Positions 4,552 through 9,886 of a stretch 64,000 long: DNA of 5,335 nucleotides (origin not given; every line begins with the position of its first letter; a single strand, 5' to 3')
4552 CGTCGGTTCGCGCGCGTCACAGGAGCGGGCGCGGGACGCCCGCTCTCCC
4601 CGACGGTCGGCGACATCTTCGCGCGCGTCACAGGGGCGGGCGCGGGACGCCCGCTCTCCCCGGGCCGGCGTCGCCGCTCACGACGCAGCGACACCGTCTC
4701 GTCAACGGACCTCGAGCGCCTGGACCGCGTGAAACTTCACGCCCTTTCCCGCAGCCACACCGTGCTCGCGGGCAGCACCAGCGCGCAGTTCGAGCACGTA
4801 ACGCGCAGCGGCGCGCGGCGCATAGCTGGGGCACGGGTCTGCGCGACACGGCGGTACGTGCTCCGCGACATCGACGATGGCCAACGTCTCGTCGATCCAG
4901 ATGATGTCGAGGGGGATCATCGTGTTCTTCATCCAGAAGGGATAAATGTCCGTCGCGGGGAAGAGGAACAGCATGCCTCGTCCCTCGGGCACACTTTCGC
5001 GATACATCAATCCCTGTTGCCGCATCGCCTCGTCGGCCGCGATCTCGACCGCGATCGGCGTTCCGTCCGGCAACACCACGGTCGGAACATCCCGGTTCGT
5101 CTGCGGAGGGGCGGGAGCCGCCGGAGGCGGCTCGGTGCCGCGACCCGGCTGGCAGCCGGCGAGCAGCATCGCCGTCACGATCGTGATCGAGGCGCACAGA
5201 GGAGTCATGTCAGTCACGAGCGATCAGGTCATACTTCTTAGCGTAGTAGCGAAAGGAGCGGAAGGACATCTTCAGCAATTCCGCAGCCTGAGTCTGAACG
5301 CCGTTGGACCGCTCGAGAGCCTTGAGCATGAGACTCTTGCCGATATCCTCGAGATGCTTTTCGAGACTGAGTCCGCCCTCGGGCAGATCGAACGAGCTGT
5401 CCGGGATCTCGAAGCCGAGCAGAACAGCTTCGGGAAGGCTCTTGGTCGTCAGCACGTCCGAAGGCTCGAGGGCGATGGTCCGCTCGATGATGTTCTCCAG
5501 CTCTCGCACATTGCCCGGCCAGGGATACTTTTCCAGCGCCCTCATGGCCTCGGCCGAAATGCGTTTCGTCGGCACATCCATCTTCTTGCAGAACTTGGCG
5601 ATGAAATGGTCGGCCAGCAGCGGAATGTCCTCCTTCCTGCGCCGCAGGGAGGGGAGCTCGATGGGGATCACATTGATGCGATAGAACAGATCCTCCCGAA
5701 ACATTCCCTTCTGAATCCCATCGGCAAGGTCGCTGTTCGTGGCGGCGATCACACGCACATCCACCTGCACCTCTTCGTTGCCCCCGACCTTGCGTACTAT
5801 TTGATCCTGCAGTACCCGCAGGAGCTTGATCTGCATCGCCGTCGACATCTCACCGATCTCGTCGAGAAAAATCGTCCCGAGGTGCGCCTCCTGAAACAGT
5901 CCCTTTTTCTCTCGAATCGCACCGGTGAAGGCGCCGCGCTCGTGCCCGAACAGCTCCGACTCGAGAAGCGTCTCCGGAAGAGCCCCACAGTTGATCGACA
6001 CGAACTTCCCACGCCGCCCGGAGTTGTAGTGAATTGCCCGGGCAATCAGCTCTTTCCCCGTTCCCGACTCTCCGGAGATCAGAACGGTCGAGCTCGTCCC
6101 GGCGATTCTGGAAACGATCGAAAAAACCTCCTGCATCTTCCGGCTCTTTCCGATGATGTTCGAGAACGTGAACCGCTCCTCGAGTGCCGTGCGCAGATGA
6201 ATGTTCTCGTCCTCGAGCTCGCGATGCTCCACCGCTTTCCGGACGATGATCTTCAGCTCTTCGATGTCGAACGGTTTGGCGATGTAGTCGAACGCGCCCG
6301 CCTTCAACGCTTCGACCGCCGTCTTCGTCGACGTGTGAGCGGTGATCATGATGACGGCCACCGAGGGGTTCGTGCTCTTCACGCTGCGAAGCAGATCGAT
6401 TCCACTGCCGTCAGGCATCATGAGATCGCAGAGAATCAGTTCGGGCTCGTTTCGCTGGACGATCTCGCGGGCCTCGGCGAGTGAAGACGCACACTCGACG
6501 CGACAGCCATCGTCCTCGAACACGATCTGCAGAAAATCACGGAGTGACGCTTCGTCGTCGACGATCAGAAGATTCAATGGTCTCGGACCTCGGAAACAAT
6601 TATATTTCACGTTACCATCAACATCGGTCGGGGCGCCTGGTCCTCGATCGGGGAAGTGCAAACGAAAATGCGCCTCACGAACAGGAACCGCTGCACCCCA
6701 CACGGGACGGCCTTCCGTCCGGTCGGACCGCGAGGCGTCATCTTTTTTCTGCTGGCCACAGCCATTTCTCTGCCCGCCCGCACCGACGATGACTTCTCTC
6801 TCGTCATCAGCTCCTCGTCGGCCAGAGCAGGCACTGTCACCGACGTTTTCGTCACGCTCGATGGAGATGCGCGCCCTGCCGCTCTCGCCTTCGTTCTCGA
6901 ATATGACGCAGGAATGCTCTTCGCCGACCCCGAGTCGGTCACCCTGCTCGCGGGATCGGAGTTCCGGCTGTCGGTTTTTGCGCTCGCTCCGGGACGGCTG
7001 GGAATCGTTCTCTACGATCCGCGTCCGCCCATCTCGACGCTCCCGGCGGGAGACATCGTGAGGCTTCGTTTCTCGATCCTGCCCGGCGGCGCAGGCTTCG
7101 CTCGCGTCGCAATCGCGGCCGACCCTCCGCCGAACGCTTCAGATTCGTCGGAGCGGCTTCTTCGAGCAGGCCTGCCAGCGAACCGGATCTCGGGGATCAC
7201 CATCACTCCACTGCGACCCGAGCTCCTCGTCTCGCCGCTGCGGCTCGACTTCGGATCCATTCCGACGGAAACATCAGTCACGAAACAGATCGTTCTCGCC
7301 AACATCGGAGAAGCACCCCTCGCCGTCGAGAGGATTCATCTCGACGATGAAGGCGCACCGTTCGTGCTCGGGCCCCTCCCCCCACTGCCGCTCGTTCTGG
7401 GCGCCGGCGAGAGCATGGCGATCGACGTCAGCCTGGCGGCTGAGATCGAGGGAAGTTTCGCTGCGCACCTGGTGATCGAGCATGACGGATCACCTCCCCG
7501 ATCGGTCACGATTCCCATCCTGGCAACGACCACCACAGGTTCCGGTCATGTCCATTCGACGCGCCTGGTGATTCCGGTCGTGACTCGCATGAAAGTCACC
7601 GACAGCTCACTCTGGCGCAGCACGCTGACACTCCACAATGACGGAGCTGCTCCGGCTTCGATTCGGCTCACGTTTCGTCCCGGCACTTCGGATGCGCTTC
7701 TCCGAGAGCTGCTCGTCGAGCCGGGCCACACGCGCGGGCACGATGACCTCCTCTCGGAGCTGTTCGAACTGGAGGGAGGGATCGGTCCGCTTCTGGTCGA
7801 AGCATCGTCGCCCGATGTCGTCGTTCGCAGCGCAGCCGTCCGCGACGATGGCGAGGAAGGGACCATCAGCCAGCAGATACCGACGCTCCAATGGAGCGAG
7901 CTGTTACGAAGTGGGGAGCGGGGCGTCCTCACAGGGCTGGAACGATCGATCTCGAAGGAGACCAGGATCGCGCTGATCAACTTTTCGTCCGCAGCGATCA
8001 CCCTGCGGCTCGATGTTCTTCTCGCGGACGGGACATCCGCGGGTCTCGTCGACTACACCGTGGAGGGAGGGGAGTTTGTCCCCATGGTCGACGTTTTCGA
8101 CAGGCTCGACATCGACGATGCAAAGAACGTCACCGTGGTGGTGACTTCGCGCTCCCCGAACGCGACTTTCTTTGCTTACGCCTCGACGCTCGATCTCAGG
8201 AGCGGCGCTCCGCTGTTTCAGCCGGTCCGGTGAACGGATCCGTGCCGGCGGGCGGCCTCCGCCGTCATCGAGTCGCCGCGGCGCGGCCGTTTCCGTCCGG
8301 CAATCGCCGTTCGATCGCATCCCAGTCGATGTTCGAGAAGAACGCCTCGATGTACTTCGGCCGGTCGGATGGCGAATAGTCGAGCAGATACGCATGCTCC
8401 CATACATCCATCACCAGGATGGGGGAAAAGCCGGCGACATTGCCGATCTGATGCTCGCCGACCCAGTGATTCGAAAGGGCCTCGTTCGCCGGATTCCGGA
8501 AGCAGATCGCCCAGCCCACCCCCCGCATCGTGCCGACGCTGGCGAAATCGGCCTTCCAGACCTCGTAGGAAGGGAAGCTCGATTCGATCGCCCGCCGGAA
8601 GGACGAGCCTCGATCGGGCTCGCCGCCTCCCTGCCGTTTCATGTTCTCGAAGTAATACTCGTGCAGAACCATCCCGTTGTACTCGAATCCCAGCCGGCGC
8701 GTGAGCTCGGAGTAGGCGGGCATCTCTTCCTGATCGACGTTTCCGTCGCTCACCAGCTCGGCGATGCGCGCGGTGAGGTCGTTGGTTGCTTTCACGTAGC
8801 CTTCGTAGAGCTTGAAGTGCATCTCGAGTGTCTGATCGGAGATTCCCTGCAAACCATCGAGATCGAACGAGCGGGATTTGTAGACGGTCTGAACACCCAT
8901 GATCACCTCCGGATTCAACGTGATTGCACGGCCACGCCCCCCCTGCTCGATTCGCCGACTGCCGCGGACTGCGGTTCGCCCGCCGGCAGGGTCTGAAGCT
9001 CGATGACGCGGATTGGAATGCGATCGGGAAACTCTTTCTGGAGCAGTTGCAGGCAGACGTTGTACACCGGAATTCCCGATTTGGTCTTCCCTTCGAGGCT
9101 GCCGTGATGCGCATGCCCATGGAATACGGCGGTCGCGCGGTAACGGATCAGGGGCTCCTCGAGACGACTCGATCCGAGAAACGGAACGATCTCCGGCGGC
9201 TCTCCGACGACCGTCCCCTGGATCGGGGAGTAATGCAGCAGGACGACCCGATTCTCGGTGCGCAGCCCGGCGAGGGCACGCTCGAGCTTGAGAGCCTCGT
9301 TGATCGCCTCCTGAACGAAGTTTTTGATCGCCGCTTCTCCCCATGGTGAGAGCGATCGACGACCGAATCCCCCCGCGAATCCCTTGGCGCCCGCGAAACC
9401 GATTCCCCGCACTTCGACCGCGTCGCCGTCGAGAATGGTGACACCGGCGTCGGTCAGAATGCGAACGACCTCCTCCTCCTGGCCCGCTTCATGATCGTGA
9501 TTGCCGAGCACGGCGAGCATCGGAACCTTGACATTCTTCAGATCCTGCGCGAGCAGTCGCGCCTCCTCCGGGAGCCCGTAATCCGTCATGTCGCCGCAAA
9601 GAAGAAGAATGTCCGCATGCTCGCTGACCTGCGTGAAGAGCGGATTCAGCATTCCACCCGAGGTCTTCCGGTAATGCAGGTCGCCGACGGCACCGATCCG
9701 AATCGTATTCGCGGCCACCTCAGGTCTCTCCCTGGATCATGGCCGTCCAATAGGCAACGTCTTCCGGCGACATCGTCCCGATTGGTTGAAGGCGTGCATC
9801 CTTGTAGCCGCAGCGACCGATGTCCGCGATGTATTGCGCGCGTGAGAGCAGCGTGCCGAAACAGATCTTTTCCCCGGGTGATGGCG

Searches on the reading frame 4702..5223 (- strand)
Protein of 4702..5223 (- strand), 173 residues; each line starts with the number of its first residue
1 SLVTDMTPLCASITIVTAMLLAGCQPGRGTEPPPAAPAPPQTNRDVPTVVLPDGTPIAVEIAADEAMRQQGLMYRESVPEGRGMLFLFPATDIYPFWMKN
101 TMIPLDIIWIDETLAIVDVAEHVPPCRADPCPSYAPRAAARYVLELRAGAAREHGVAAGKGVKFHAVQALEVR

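Call 79: search_protein_families(library=pfam, proteins=[window:4702-5223:-], max_evalue=0.0001)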
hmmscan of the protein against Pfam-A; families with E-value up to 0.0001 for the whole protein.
window:4702-5223:- (173 aa): 1 family
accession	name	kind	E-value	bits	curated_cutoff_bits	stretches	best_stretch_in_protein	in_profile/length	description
PF02643.20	DUF192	-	4.4e-32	110.5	27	1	57-164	1-96/96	Uncharacterized ACR, COG1430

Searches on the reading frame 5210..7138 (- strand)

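Call 29: search_protein_families(library=pfam, proteins=[window:5210-7138:-], max_evalue=0.0001)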
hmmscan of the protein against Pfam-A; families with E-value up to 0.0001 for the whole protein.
window:5210-7138:- (642 aa): 8 families
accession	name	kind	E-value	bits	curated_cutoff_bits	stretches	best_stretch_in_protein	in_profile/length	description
PF00158.32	Sigma54_activat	-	4.8e-70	235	20.2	1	328-494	1-168/168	Sigma-54 interaction domain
PF00072.30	Response_reg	-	3e-31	108.3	30.2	1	191-299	2-110/111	Response regulator receiver domain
PF25601.1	AAA_lid_14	-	2.7e-27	94.8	27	1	499-572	1-74/87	AAA+ ATPase lid domain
PF14532.12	Sigma54_activ_2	-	9.5e-18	65.2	25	1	329-498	1-138/138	Sigma-54 interaction domain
PF00004.35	AAA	-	3.5e-09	37.7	21.2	1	352-489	1-127/131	ATPase family associated with various cellular activities (AAA)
PF02954.25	HTH_8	-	9.3e-09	35.3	22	1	596-636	2-42/42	Bacterial regulatory protein, Fis family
PF07728.20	AAA_5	-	3.2e-06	27.7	22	1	352-469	2-123/139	AAA domain (dynein-related subfamily)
PF13191.12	AAA_16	-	5.8e-05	24.1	32.6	0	329-403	3-85/167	AAA ATPase domain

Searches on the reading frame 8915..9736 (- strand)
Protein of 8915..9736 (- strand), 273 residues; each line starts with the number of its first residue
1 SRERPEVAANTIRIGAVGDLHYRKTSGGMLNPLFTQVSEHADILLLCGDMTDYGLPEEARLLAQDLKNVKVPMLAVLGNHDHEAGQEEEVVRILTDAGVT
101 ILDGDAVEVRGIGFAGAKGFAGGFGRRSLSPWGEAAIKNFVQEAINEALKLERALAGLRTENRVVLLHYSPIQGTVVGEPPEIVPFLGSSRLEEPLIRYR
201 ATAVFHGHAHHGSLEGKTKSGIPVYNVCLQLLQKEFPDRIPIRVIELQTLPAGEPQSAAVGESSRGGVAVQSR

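Call 78: search_protein_families(library=pfam, proteins=[window:8915-9736:-], max_evalue=0.0001)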
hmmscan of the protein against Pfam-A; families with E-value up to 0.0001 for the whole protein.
window:8915-9736:- (273 aa): 2 families
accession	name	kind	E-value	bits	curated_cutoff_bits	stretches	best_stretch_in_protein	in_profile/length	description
PF00149.33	Metallophos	-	2.5e-12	48.1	21.5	1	12-211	1-190/191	Calcineurin-like phosphoesterase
PF12850.12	Metallophos_2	-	5.4e-08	33.4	27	1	13-215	2-122/154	Calcineurin-like phosphoesterase superfamily domain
